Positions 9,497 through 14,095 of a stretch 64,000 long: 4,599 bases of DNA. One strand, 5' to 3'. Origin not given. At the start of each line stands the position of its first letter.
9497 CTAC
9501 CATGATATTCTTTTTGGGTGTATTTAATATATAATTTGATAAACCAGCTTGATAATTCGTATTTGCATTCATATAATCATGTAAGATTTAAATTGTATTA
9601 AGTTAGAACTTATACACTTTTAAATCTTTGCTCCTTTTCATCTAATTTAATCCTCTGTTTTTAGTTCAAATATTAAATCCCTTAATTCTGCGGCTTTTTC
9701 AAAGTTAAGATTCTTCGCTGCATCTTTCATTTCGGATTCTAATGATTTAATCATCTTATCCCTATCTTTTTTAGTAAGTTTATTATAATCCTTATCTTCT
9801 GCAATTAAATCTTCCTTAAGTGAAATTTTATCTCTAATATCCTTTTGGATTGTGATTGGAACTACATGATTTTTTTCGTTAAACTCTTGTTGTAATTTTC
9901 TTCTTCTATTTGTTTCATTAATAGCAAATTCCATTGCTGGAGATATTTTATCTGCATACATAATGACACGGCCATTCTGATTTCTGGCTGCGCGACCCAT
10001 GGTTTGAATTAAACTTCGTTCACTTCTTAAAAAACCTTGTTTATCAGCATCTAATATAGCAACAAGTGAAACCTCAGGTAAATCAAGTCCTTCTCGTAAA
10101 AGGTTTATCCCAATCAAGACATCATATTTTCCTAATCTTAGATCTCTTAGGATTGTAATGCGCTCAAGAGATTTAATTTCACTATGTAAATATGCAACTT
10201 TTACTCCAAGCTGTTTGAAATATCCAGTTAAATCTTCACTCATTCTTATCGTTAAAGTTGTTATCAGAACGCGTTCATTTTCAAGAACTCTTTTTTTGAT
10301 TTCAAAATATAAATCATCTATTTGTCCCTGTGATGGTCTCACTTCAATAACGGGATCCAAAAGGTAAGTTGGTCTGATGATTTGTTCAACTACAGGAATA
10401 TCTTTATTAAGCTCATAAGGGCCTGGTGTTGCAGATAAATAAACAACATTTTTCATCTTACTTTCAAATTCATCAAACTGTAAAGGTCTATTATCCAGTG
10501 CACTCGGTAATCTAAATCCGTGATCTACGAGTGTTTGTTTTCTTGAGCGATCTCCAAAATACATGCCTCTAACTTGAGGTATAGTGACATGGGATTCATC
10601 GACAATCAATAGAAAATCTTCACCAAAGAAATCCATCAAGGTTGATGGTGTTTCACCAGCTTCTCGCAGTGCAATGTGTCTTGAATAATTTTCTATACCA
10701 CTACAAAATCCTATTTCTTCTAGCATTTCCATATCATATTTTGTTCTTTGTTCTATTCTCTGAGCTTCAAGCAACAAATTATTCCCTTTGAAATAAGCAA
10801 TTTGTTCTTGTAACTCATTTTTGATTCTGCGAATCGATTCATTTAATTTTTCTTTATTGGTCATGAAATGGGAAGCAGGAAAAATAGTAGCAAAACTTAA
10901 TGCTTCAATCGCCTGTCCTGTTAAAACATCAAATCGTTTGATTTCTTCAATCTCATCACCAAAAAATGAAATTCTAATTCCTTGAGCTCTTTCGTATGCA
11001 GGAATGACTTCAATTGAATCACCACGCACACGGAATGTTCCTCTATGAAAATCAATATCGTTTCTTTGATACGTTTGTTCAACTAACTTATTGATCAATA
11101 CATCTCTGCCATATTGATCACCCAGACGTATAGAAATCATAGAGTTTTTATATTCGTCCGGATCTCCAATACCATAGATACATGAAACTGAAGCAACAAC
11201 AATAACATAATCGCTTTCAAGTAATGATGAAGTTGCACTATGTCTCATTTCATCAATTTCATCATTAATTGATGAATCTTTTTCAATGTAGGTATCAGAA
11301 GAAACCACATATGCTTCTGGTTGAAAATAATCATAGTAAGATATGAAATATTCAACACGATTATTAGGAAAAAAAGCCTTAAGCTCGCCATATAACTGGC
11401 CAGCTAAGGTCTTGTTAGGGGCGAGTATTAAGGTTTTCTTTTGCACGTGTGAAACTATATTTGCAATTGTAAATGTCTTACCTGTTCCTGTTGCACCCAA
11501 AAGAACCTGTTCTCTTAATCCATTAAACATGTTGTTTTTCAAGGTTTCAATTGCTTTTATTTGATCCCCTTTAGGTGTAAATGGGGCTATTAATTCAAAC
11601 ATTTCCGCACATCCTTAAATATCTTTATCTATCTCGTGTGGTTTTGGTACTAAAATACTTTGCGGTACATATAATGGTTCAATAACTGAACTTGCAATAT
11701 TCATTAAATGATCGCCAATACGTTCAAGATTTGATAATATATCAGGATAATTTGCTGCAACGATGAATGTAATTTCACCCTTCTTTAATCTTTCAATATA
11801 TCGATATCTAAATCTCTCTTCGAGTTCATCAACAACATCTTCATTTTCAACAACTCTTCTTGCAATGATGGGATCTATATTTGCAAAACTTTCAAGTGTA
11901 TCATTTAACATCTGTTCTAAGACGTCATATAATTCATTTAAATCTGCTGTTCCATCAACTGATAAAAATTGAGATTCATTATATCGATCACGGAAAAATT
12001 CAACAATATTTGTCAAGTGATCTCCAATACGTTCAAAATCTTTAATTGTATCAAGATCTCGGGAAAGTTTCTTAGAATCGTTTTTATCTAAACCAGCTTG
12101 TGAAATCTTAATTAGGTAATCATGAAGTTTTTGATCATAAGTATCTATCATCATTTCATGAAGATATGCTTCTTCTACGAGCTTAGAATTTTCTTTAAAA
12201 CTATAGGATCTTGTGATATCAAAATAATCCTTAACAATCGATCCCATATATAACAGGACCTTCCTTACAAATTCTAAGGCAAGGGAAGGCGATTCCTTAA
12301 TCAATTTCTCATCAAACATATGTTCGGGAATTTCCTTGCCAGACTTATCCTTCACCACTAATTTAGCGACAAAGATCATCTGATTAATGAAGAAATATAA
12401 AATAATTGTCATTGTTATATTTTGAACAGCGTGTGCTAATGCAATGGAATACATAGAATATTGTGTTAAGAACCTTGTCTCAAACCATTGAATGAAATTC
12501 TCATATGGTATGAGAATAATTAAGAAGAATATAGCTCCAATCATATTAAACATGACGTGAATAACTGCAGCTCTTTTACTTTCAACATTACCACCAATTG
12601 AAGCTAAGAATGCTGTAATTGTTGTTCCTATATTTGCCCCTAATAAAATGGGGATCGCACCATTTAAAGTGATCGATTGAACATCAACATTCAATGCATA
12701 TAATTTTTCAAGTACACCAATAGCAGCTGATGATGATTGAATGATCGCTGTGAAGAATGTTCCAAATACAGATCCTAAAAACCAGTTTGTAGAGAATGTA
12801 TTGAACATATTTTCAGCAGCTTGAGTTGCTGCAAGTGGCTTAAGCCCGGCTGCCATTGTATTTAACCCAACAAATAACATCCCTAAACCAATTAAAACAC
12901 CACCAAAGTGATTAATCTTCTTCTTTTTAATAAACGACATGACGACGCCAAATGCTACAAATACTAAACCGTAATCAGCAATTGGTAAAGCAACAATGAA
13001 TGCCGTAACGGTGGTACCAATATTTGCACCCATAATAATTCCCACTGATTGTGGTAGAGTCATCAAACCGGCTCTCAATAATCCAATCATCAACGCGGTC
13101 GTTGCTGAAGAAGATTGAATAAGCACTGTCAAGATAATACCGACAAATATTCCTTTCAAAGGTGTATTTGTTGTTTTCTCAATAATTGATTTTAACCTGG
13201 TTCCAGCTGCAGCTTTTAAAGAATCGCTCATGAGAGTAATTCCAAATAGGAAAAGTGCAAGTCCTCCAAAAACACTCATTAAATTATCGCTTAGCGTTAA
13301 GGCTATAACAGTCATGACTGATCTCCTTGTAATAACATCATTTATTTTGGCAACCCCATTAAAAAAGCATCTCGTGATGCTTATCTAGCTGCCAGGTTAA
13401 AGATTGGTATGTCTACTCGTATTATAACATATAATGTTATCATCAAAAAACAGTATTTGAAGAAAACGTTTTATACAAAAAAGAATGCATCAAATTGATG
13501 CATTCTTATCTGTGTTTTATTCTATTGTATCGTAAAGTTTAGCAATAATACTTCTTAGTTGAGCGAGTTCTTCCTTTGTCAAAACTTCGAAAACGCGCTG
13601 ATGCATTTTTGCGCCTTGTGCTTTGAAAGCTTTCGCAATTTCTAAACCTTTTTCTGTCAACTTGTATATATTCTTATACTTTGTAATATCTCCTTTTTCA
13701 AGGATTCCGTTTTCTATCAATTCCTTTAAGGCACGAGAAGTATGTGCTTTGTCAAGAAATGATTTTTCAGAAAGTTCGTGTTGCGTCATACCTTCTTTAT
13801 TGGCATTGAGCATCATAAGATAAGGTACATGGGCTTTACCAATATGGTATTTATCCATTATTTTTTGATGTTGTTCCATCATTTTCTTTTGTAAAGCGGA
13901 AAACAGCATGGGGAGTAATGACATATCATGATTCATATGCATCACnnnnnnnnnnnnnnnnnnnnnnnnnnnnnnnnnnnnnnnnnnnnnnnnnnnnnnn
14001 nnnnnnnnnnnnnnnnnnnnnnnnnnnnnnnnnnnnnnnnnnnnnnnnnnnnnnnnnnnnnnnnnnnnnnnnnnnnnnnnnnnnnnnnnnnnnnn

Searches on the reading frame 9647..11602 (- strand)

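Call 64: search_protein_families(library=pfam, proteins=[window:9647-11602:-], max_evalue=0.00001)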
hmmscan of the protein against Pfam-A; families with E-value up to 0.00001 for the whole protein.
window:9647-11602:- (651 aa): 6 families
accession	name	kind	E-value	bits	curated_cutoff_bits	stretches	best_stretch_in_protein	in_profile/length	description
PF17757.6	UvrB_inter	-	1e-32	112.5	22.9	1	156-246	1-91/91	UvrB interaction domain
PF00271.37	Helicase_C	-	2.7e-19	69.9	23.5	1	438-541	11-109/110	Helicase conserved C-terminal domain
PF12344.14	UvrB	-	2.8e-18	65.9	27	1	548-590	1-43/43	Ultra-violet resistance protein B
PF04851.21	ResIII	-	5.4e-13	49.6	22.5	1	10-89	4-90/164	Type III restriction enzyme, res subunit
PF02151.25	UVR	-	3.5e-11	42.9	21.5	1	615-649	1-35/36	UvrB/uvrC motif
PF00270.35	DEAD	-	4.3e-07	30.3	26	0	13-84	3-77/167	DEAD/DEAH box helicase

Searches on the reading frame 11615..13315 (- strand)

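Call 64: search_protein_families(library=pfam, proteins=[window:11615-13315:-], max_evalue=0.00001)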
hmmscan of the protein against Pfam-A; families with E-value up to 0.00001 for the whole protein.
window:11615-13315:- (566 aa): 2 families
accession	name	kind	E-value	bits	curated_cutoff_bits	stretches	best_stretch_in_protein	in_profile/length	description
PF02690.20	Na_Pi_cotrans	-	2.2e-58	196.6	29.1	2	21-155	1-136/137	Na+/Pi-cotransporter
PF01895.24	PhoU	-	1.8e-25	89.6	23.5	2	459-543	1-88/89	PhoU domain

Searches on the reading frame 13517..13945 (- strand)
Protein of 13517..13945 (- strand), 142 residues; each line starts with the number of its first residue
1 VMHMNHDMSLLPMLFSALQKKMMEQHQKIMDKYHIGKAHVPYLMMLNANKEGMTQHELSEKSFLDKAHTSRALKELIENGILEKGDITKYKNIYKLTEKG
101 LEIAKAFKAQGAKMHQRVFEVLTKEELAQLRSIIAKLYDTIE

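Call 65: search_protein_families(library=pfam, proteins=[window:13517-13945:-], max_evalue=0.00001)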
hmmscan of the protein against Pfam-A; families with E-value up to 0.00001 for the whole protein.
window:13517-13945:- (142 aa): 2 families
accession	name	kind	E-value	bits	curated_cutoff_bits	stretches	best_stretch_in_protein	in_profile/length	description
PF12802.13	MarR_2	-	3.2e-07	30.8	27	1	39-84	7-52/61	MarR family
PF01047.28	MarR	-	1.4e-06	28.5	24.6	1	48-84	13-49/59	MarR family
